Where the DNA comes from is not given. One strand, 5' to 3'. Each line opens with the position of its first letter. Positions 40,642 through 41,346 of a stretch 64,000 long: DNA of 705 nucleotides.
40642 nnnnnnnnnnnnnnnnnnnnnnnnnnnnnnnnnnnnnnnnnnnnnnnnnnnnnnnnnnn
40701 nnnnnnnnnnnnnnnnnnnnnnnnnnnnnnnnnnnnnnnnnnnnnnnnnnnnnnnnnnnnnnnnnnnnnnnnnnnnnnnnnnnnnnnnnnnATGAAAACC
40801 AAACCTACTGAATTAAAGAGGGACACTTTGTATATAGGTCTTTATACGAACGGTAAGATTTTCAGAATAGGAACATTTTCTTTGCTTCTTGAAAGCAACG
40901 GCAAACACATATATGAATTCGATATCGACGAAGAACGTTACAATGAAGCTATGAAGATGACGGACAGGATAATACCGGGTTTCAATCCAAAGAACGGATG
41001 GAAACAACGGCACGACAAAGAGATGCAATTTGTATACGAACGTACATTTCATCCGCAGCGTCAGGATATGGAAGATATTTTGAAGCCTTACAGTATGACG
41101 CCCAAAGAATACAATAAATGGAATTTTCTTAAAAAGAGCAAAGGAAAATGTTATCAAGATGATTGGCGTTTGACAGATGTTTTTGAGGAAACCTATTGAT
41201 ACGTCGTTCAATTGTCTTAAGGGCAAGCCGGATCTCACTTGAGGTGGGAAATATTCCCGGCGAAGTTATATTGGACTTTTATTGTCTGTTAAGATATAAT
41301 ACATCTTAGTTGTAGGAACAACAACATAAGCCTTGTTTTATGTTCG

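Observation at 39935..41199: HipA-like kinase core followed by a coupled small ORF that looks like the missing HipA N-terminal subdomain. This is the reverse of the HipS-HipT gene order, and there is no HipB.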

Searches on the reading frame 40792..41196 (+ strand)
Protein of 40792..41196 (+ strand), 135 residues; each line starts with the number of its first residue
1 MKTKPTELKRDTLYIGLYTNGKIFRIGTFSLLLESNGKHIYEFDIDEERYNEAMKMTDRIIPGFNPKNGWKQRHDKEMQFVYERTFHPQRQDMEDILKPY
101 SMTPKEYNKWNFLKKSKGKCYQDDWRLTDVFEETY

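Call 3: search_protein_families(library=pfam, proteins=[window:40792-41196:+], max_evalue=1)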
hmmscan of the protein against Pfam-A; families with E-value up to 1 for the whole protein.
window:40792-41196:+ (135 aa): 1 family
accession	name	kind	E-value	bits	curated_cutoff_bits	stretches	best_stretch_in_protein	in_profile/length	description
PF25651.1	Baculo_P15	-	0.037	14.7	27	1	40-94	55-109/120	Baculovirus putative 15 kDa capsid protein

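Call 4: search_protein_families(library=ncbifam, proteins=[window:40792-41196:+], max_evalue=1)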
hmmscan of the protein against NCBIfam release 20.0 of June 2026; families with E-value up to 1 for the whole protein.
window:40792-41196:+ (135 aa): 0 families

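Call 6: search_protein_families(library=padloc, proteins=[window:40792-41196:+], max_evalue=0.1)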
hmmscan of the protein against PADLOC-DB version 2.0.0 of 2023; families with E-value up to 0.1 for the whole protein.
window:40792-41196:+ (135 aa): 2 families
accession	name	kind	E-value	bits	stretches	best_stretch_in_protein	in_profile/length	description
PDLC04349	PDC-M03B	-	1.8e-06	25.7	1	33-129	28-118/232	-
PDLC04347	PDC-M03B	-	0.00066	17.3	1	79-133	66-120/245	-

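Call 13: find_homologous_proteins(query=window:40792-41196:+, max_evalue=0.001)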
Query window:40792-41196:+ (135 aa): 6 proteins with E <= 0.001 among 9 candidates.
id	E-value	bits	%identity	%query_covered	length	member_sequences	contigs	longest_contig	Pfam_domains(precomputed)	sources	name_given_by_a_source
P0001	2.6e-78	279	89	98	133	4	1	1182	-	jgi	jgi:hypothetical protein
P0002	4.6e-72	259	83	98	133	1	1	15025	-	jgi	jgi:hypothetical protein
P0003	2.4e-71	256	82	98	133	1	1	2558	-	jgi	jgi:hypothetical protein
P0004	4.8e-52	194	68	96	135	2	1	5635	-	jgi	jgi:hypothetical protein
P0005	9.8e-46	173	59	98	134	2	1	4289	-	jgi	jgi:hypothetical protein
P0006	1.4e-39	153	52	95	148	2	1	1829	-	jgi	jgi:hypothetical protein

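Call 20: find_encoding_contigs(protein=P0002, flank=6000, max_places=2)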
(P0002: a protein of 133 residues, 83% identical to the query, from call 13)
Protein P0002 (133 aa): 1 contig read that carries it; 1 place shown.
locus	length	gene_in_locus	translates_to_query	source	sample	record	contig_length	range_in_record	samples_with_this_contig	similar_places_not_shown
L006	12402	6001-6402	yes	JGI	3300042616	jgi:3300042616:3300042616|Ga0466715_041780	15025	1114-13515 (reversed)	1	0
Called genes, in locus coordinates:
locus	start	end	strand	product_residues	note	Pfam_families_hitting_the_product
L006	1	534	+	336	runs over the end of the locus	-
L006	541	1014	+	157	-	PF16163:DUF4869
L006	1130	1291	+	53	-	-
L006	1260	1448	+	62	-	-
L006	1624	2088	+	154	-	PF15956:DUF4760 (weak)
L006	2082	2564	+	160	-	PF12694:cpYpsA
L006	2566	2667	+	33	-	-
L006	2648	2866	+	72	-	PF16163:DUF4869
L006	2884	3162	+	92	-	PF16163:DUF4869 (weak)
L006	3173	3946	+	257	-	PF07804:HipA_C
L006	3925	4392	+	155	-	-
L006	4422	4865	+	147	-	-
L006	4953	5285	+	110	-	-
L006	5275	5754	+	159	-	-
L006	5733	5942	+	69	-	-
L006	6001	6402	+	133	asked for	-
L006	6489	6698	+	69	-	-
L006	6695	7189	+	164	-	-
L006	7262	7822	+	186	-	-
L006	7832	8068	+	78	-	-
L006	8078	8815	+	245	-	-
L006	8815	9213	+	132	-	-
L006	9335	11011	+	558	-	-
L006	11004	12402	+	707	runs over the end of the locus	-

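Call 24: search_protein_representatives(alignment_id=A1)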
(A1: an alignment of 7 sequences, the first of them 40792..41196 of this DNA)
Query: 7 sequences, 133 profile positions. Proteins with E-value up to 0.001 (for the whole library): 13; up to 1e-10: 6; up to 1e-30: 3. The best 13 are listed.
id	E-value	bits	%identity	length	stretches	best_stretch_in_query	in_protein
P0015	5.0e-41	156.0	-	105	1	30-129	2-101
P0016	1.9e-40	154.2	-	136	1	5-125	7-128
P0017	3.4e-33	130.7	-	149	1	7-128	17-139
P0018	1.4e-30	122.2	-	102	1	52-128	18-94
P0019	8.2e-14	68.0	-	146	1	10-131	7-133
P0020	1.1e-12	64.3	-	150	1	12-130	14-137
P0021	1.1e-08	51.3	-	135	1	20-127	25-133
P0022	9.4e-08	48.3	-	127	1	16-127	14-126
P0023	5.8e-07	45.8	-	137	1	12-129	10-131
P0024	1.0e-06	45.0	-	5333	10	18-49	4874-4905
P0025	6.3e-06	42.4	-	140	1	18-129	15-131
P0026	5.3e-05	39.4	-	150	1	20-128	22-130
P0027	6.0e-05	39.3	-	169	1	5-123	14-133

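Call 27: search_solved_structures(query=A2, max_evalue=10, show_alignments=3)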
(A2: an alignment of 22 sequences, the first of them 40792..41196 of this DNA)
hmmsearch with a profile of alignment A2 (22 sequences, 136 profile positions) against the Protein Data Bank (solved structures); distinct sequences matched with E-value up to 10: 5.
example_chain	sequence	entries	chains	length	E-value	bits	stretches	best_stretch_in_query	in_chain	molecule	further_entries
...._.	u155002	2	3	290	0.12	15.4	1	27-74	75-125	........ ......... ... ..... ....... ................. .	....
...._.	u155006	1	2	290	0.37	13.8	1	27-73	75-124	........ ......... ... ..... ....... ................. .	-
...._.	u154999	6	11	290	0.42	13.6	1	27-72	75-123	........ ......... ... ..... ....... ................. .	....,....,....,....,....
8x4o_A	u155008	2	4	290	0.43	13.6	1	27-72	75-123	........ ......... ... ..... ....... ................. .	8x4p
1itv_A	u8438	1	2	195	0.58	13.1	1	37-107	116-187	MMP9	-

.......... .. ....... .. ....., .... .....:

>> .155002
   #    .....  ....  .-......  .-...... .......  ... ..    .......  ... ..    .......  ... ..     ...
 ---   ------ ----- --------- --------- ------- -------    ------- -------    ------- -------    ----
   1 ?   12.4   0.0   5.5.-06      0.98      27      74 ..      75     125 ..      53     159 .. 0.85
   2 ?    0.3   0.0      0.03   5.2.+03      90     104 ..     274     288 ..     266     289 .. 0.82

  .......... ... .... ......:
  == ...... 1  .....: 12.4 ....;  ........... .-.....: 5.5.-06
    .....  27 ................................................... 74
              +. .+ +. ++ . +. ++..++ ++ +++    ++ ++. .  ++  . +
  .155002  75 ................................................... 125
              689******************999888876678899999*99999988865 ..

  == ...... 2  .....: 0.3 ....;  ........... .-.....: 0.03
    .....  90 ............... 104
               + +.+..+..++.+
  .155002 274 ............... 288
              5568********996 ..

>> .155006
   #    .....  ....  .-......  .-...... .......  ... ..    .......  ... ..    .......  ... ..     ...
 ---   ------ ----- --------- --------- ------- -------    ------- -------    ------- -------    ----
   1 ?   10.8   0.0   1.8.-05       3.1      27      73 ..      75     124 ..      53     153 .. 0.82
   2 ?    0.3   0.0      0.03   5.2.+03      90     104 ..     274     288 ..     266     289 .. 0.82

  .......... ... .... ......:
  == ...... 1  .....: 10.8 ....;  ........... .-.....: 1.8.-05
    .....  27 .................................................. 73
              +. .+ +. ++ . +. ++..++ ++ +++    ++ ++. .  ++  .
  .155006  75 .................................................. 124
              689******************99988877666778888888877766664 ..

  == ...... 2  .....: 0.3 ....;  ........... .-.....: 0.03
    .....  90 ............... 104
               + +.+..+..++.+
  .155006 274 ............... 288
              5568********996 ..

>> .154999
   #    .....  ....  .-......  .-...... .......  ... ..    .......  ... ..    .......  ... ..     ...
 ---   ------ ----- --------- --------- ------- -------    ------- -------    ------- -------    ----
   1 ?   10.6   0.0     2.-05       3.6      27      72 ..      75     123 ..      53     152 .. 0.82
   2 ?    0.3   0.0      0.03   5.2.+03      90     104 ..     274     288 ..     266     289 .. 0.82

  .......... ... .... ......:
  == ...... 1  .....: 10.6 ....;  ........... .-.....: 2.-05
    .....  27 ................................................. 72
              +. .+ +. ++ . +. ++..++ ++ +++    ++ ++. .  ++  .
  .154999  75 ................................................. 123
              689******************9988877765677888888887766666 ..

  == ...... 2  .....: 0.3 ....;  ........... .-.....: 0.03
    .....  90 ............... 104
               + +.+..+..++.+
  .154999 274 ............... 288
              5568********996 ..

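Call 28: search_protein_families(library=pfam, alignment_id=A2, max_evalue=10)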
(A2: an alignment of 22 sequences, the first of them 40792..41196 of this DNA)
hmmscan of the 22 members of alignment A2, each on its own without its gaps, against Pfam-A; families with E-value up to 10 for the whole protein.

A. member 1, window:40792-41196:+ (135 aa): 1 family
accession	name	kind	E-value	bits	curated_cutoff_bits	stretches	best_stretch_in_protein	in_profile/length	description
PF25651.1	Baculo_P15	-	0.037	14.7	27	1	40-94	55-109/120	Baculovirus putative 15 kDa capsid protein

B. families by the number of members that match (of 22 scanned): 10 families
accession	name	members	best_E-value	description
PF23645.1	IgD1_Trs65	2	0.082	TRAPP trafficking subunit Trs65 IgD1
PF18646.6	DUF5632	1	0.03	Family of unknown function (DUF5632)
PF25651.1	Baculo_P15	1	0.037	Baculovirus putative 15 kDa capsid protein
PF03474.20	DMA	1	0.05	DMRTA motif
PF19651.4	DUF6154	1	0.059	Family of unknown function (DUF6154)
PF14830.12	Haemocyan_bet_s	1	0.062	Haemocyanin beta-sandwich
PF02254.24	TrkA_N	1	0.11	TrkA-N domain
PF02419.22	PsbL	1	0.15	PsbL protein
PF03413.25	PepSY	1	0.15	Peptidase propeptide and YPEB domain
PF05995.18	CDO_I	1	0.22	Cysteine dioxygenase type I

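Call 41: predict_structure(alignment_id=A3)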
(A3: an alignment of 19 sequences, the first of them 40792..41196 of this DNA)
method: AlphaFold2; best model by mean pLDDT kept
length: 135 residues; sequences in the alignment: 19
mean_pLDDT: 96.3   pTM: 0.88
mean pLDDT of the five models: 96.3, 95.9, 95.9, 95.7, 95.4
residues with pLDDT >= 90: 130; 70-90: 3; 50-70: 2; < 50: 0
segments of 3 or more residues with pLDDT < 50: none
pLDDT, mean of each block of 10 residues (from residue 1): 85 98 98 97 99 97 98 97 96 97 97 97 97 96
secondary structure, 60 per line:
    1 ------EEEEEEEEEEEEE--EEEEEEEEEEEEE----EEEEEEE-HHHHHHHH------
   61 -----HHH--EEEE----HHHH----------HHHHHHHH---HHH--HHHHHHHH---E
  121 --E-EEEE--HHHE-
elements in order: E7-19 E22-34 E39-45 H47-54 E71-74 H79-82 H93-100 H109-116 E125-128

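Call 43: fold_search(model_id=the predicted structure, library=pdb)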
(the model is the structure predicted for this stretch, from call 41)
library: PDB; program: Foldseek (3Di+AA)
matches with E <= 10: 423; with E <= 0.001: 0
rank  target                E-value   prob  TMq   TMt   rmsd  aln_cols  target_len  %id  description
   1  4m0x_B                8.0e-01  0.20  0.24  0.10  10.0        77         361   12  Crystal structure of 2-chloromuconate cycloisomerase from Rhodococcus opacus 1CP (released 2014-07-09)
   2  1zc4_B                1.2e+00  0.18  0.17  0.19   5.2        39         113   10  Crystal structure of the Ral-binding domain of Exo84 in complex with the active RalA (released 2005-06-14)
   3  4dxq                  1.2e+00  0.14  0.18  0.12   3.9        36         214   22  Crystal Structure of a reconstructed Kaede-type Red Fluorescent Protein, LEA Q38A (released 2013-02-27)
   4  6ciu_C                1.2e+00  0.14  0.18  0.12   3.9        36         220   22  Structure of a Thr-rich interface in an Azami Green tetramer (released 2018-09-26)
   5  8i4j_A                1.2e+00  0.14  0.18  0.12   3.9        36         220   22  Structure of wild-type Azami Green from Galaxea fascicularis (released 2023-11-01)
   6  4jc2_A                1.3e+00  0.16  0.18  0.12   3.8        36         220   19  Isolation, Cloning and Biophysical Analysis of a Novel Hexameric Green Fluorescent Protein from a Philippine Soft Cora (released 2014-03-19)
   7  7swu_A                1.3e+00  0.15  0.18  0.12   3.8        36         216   19  Crystal structure of the chromoprotein spisPINK (released 2022-04-20)
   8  3nxl_B                1.3e+00  0.15  0.21  0.08  10.1        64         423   17  Crystal structure of Glucarate dehydratase from Burkholderia cepacia complexed with magnesium (released 2010-07-28)
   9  8hgi_B                1.3e+00  0.13  0.18  0.12   4.0        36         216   22  Crystal structure of VNAR aGFP14 in complex with GFP (released 2023-09-27)
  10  8hgi_A                1.3e+00  0.13  0.17  0.12   4.0        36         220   22  Crystal structure of VNAR aGFP14 in complex with GFP (released 2023-09-27)
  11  4e5t_C                1.4e+00  0.20  0.20  0.08   3.6        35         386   20  Crystal structure of a putative Mandelate racemase/Muconate lactonizing enzyme (Target PSI-200750) from Labrenzia alex (released 2012-03-28)
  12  9j0r_A                1.4e+00  0.13  0.18  0.12   4.0        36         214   22  Structure of pcStar in the green fluorescent state (released 2025-04-16)
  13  3my9                  1.5e+00  0.21  0.24  0.10   7.8        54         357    6  Crystal structure of a muconate cycloisomerase from Azorhizobium caulinodans (released 2010-07-07)
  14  1zc3_B                1.5e+00  0.15  0.17  0.20   5.2        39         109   10  Crystal structure of the Ral-binding domain of Exo84 in complex with the active RalA (released 2005-06-14)
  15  4dxo                  1.5e+00  0.13  0.18  0.12   3.9        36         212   22  Crystal Structure of a reconstructed Kaede-type Red Fluorescent Protein, LEA X(6) (released 2013-02-27)
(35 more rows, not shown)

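Call 49: search_protein_families(library=padloc, alignment_id=A2, max_evalue=0.01)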
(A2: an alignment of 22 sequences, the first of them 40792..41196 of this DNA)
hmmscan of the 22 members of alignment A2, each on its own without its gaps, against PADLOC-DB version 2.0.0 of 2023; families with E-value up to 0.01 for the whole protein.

A. member 1, window:40792-41196:+ (135 aa): 2 families
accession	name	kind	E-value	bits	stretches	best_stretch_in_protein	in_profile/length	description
PDLC04349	PDC-M03B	-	1.8e-06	25.7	1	33-129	28-118/232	-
PDLC04347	PDC-M03B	-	0.00066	17.3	1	79-133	66-120/245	-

B. families by the number of members that match (of 22 scanned): 6 families
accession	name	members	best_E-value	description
PDLC04347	PDC-M03B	17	1e-07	-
PDLC04349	PDC-M03B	14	1.7e-10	-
PDLC04352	PDC-M03B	12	1.2e-07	-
PDLC04348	PDC-M03B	6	9.8e-05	-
PDLC04351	PDC-M03B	3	0.0014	-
PDLC04346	PDC-M03B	1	0.00061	-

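Call 50: find_homologous_proteins(query=A2, max_evalue=0.001)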
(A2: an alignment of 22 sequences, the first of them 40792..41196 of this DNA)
Query A2 (22 sequences) (135 aa, profile of the alignment): 14 proteins with E <= 0.001 among 293 candidates.
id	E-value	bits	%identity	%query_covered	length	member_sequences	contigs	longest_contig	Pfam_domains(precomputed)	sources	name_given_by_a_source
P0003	1.7e-52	195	82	98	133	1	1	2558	-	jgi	jgi:hypothetical protein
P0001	6.9e-52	193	89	98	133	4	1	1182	-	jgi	jgi:hypothetical protein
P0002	9.3e-52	192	83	98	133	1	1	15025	-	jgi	jgi:hypothetical protein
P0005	2.1e-51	191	59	98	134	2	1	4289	-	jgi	jgi:hypothetical protein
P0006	3.3e-49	184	52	95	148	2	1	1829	-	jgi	jgi:hypothetical protein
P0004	2.9e-48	181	68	96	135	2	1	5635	-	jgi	jgi:hypothetical protein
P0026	5.9e-34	135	30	61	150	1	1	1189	-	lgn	-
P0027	7.1e-30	121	29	89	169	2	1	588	-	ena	-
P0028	3.0e-26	110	23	89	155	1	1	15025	-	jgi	jgi:hypothetical protein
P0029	5.0e-24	102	-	-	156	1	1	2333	-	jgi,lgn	jgi:hypothetical protein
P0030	1.1e-22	98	31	36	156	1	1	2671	-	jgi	jgi:hypothetical protein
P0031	6.4e-21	92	-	-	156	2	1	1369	-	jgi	jgi:hypothetical protein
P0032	7.5e-21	92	-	-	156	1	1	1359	-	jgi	jgi:hypothetical protein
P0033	1.4e-4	40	34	39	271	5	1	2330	-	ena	-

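Call 52: search_protein_families(library=pfam, proteins=[P0033, P0029, L006:3173-3943:+, L006:541-1011:+, L006:2082-2561:+, L006:9335-11008:+, L006:8078-8812:+], max_evalue=0.1)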
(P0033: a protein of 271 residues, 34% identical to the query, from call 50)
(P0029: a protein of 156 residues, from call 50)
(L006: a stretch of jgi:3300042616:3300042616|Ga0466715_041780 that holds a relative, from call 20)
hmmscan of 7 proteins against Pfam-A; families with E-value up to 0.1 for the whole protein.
P0033 (271 aa): 3 families
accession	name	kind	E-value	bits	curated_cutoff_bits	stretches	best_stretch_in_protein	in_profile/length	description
PF12728.13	HTH_17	-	1.1e-05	26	27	1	226-266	5-44/51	Helix-turn-helix domain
PF10387.14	DUF2442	-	6.7e-05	23.5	23.9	1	130-200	1-66/72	Protein of unknown function (DUF2442)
PF13338.12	AbiEi_4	-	0.014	15.9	25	1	222-248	13-38/49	Transcriptional regulator, AbiEi antitoxin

P0029 (156 aa): 1 family
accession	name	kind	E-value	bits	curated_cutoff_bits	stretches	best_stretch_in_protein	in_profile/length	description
PF03250.19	Tropomodulin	-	0.095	13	23.3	0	66-152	13-97/142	Tropomodulin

L006:3173-3943:+ (257 aa): 3 families
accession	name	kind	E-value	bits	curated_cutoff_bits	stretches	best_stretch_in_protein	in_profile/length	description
PF07804.18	HipA_C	-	1.6e-15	57.8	30.5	1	7-163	4-165/213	HipA-like C-terminal domain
PF00454.33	PI3_PI4_kinase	-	0.027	14.8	27.1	1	118-144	132-158/241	Phosphatidylinositol 3- and 4-kinase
PF20613.4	HipA_2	-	0.092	12.4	27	0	17-139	21-127/240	HipA-like kinase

L006:541-1011:+ (157 aa): 1 family
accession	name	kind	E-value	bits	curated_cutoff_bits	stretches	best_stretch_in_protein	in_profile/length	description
PF16163.10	DUF4869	-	3.4e-31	108.2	28.9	1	17-119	5-106/128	Domain of unknown function (DUF4869)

L006:2082-2561:+ (160 aa): 2 families
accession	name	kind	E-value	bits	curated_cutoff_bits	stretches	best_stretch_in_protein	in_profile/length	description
PF12694.12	cpYpsA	-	5.9e-43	146.5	26.2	1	9-155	1-144/145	Circularly permutated YpsA SLOG family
PF02481.21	DNA_processg_A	-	0.0014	18.2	29.6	1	41-116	119-194/212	DNA recombination-mediator protein A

L006:9335-11008:+ (558 aa): 0 families

L006:8078-8812:+ (245 aa): 0 families

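Call 53: search_dna_similar(query=window:40792-41196:+, collection=phages, mode=protein, max_evalue=0.01)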
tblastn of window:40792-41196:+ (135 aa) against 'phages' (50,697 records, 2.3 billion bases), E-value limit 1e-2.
No match.

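Call 54: search_dna_similar(query=window:40792-41196:+, collection=plasmids, mode=protein, max_evalue=0.01)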
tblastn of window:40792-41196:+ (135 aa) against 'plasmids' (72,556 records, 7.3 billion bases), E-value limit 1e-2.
No match.

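Call 56: fold_search(model_id=the predicted structure, library=viral)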
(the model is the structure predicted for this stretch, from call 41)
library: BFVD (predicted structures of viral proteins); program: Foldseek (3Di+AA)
matches with E <= 10: 455; with E <= 0.001: 0
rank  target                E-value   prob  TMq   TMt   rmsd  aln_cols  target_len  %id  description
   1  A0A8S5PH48            1.5e-01  0.44  0.21  0.15   4.1        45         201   27  Uncharacterized protein [Siphoviridae sp. ctLOE2]
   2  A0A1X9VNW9            1.9e-01  0.47  0.26  0.42   8.4       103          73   16  Uncharacterized protein [Mimivirus AB-566-O17]
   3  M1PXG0                4.0e-01  0.11  0.18  0.25  13.7        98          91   12  Uncharacterized protein [Prochlorococcus phage P-SSP6]
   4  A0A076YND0            7.0e-01  0.06  0.15  0.21  11.0        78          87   13  Uncharacterized protein [Rhizobium phage vB_RleM_P10VF]
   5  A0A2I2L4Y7            7.9e-01  0.12  0.18  0.05   4.3        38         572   16  6,7-dimethyl-8-ribityllumazine synthase [Orpheovirus IHUMI-LCC2]
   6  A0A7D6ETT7            7.9e-01  0.10  0.18  0.22   5.0        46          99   11  Uncharacterized protein [Aeromonas phage D3]
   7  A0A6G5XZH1            7.9e-01  0.03  0.13  0.13  13.8        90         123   18  (no name in the UniProt tables at hand)
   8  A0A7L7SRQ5            9.5e-01  0.21  0.21  0.31   8.0        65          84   11  (no name in the UniProt tables at hand)
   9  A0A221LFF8            1.0e+00  0.11  0.21  0.09  10.1        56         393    7  Uncharacterized protein (Fragment) [Barns Ness beadlet anemone sobemo-like virus 1]
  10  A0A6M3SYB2            1.1e+00  0.16  0.26  0.35   4.3        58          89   19  (no name in the UniProt tables at hand)
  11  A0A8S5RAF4            1.1e+00  0.16  0.20  0.26   4.5        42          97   10  Uncharacterized protein [virus sp. ctRTq15]
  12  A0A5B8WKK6            1.1e+00  0.12  0.24  0.31  10.2        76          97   16  Uncharacterized protein [Arthrobacter phage Qui]
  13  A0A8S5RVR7            1.1e+00  0.09  0.24  0.19  10.0       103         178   14  Uncharacterized protein [Siphoviridae sp. ctHip2]
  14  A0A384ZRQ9            1.1e+00  0.03  0.10  0.14  13.5        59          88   12  Uncharacterized protein [Escherichia phage C130_2]
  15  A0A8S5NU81            1.1e+00  0.02  0.10  0.08  11.7        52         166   17  Uncharacterized protein [Myoviridae sp. ctiu99]
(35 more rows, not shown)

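Call 65: find_related_loci(query=A1, collection=genome_contigs, flank=4000)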
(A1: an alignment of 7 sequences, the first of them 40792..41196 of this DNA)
Query A1 (135 aa) in genome_contigs; peptide patterns used: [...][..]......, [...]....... (x = any residue, [..] = any of these).
69 stretches matched a pattern; 1 encode a relative of the query (tblastn E <= 1e-3); 1 distinct loci.
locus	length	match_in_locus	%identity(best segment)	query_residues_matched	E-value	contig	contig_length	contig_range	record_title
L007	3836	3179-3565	52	7-135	1e-46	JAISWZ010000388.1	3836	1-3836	MAG: Clostridiales bacterium isolate Nc350_bin154 k119_921564, whole genome shotgun sequence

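Call 66: find_related_loci(query=A1, collection=viral_contigs, flank=4000)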
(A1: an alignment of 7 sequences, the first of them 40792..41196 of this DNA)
Query A1 (135 aa) in viral_contigs; peptide patterns used: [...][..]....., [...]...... (x = any residue, [..] = any of these).
80 stretches matched a pattern, but none encodes a relative of the query by tblastn (E <= 1e-3).
